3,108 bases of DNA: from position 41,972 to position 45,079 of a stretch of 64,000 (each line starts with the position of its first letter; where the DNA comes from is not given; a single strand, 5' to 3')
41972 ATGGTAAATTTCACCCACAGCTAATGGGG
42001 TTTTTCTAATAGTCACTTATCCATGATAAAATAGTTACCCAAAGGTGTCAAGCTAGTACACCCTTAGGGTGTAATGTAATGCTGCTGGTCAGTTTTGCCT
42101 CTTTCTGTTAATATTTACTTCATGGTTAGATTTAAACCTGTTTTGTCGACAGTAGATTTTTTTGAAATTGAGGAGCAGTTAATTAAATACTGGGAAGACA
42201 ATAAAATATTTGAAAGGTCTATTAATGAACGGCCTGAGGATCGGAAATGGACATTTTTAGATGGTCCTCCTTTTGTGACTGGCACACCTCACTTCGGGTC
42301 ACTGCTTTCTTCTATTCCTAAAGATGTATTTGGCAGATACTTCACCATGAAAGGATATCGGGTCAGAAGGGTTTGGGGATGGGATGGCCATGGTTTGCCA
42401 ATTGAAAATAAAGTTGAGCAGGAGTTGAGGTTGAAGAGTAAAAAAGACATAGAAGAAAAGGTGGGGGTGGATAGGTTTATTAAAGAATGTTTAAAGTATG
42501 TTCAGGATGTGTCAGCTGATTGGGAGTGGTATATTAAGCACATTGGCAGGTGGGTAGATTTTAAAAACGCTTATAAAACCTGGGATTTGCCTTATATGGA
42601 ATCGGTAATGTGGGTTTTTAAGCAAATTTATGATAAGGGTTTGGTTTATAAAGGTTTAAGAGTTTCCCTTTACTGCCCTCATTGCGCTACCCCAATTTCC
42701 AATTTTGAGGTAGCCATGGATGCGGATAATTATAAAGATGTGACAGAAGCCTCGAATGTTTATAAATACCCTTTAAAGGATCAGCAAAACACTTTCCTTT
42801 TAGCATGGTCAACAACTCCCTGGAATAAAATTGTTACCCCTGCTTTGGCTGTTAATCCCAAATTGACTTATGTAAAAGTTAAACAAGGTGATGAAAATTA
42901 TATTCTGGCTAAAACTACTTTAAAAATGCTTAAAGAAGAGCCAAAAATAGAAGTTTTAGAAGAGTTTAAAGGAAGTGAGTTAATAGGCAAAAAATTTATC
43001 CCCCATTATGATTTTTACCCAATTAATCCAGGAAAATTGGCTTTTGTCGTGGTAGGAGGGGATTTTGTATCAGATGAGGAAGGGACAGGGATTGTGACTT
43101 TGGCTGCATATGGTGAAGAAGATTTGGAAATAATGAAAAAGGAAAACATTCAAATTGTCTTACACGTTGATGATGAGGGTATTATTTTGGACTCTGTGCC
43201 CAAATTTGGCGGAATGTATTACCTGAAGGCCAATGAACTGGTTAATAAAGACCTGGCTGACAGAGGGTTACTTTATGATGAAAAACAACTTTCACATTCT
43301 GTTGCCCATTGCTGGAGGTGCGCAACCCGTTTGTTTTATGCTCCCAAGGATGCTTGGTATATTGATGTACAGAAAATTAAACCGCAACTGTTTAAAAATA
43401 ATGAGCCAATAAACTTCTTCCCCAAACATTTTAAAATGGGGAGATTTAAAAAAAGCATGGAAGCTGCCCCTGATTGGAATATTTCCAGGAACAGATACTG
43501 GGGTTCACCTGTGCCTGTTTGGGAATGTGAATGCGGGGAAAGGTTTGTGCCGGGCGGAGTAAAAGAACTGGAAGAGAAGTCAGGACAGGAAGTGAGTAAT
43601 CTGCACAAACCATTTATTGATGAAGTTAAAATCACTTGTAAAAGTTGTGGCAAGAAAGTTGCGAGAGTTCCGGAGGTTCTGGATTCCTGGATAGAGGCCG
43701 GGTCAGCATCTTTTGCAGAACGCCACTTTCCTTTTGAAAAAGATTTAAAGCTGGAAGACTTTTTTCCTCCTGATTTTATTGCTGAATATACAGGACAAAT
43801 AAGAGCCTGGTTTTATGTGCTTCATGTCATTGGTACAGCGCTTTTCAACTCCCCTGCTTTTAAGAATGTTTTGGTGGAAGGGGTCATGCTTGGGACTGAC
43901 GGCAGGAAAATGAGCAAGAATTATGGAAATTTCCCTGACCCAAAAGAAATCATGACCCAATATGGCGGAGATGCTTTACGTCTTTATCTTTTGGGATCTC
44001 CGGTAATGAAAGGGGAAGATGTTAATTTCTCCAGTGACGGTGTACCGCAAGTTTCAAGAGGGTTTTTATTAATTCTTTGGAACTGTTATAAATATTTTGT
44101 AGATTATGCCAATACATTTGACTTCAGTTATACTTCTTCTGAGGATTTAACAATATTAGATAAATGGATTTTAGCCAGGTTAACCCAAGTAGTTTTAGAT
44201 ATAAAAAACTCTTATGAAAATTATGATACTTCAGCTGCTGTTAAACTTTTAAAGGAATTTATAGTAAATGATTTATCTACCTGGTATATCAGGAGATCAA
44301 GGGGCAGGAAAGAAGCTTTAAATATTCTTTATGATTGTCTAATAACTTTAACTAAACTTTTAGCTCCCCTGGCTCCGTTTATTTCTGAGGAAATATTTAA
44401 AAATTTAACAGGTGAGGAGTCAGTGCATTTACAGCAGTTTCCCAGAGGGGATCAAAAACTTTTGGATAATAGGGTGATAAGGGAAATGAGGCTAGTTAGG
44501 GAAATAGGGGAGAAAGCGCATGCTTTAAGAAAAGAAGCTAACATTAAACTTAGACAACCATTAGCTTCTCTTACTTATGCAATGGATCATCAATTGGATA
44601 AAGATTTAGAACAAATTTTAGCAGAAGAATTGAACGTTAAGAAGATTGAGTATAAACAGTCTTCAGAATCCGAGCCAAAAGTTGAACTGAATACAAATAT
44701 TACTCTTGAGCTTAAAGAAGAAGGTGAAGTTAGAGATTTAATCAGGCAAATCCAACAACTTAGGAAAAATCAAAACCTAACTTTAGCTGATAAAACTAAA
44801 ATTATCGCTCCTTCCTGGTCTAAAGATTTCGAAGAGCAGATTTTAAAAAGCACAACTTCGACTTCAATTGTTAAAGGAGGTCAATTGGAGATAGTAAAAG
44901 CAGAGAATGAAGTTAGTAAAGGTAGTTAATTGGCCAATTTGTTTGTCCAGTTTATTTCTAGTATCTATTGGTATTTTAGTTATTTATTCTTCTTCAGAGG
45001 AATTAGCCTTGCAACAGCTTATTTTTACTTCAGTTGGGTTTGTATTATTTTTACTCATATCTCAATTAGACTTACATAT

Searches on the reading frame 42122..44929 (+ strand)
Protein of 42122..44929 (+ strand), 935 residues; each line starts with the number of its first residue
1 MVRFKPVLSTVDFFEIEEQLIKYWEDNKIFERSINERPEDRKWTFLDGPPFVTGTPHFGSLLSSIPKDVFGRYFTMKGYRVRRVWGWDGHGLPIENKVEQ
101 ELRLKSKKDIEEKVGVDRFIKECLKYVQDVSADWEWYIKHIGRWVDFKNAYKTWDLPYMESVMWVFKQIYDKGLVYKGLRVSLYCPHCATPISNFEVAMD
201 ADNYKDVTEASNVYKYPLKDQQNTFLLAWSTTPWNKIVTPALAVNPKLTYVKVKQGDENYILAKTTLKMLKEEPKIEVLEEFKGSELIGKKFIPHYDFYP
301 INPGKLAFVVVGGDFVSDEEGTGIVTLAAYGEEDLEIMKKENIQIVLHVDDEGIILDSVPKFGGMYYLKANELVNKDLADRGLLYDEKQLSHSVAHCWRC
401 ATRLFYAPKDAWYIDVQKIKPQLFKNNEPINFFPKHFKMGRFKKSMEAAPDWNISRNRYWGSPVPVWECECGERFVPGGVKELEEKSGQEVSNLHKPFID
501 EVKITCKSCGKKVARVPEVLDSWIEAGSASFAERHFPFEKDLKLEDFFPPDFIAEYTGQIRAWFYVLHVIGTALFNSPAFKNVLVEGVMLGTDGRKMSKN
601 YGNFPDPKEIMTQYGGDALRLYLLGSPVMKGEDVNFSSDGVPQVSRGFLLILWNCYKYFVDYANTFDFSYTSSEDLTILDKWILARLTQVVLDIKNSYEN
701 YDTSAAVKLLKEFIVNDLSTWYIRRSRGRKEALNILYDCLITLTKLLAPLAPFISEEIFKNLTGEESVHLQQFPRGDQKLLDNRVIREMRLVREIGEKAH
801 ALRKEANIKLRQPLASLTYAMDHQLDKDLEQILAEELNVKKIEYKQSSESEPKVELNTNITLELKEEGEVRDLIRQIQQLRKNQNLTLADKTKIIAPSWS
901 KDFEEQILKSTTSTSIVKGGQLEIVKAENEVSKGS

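Call 69: search_protein_families(library=ncbifam, proteins=[window:42122-44929:+], max_evalue=1e-10)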
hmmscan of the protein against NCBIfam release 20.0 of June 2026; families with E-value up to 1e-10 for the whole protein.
window:42122-44929:+ (935 aa): 15 families
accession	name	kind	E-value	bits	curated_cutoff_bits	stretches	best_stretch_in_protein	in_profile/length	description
TIGR00392.1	ileS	equivalog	5.2e-225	749.5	621.4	1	11-818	6-848/861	isoleucine--tRNA ligase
NF000257.1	MupA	exception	2.4e-192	641.4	1900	1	13-845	5-847/1024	mupirocin-resistant isoleucine--tRNA ligase MupA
NF000258.1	MupB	exception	1.3e-186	622.4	1900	1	16-843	7-847/1033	mupirocin-resistant isoleucine--tRNA ligase MupB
TIGR00422.1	valS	equivalog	1.4e-129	433.6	612.1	2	310-894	256-837/863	valine--tRNA ligase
NF009687.0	PRK13208.1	equivalog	1.1e-118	397.6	738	2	314-851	259-795/801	valine--tRNA ligase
NF004349.1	PRK05729.1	equivalog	4.3e-109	366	704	2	309-886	249-813/860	valine--tRNA ligase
NF040702.1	ileS_w_GNAT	exception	3e-76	256.9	1999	2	310-767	495-961/1100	isoleucine--tRNA ligase, N-acetyltransferase domain-containing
NF011492.0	PRK14900.1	equivalog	5.8e-70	236.3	1783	2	299-837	256-788/1044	valine--tRNA ligase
NF008957.0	PRK12300.1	subfamily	5.5e-67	226.5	677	2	11-325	4-311/946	leucine--tRNA ligase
TIGR00395.1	leuS_arch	equivalog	1.2e-61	208.9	648.5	2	572-896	596-897/938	leucine--tRNA ligase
NF000540.1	alt_ValS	exception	2.7e-46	158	900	1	363-842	338-823/827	valine--tRNA ligase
TIGR00396.1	leuS_bact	equivalog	8.1e-37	126.8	548.4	2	13-203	3-172/843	leucine--tRNA ligase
TIGR00398.1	metG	equivalog_domain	9.8e-29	100.4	336.35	1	50-195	8-133/530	methionine--tRNA ligase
NF008900.0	PRK12267.1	equivalog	7.1e-21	74.3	598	1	576-887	280-599/648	methionine--tRNA ligase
NF001100.0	PRK00133.1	equivalog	1.5e-16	60.1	587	0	50-188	14-132/676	methionine--tRNA ligase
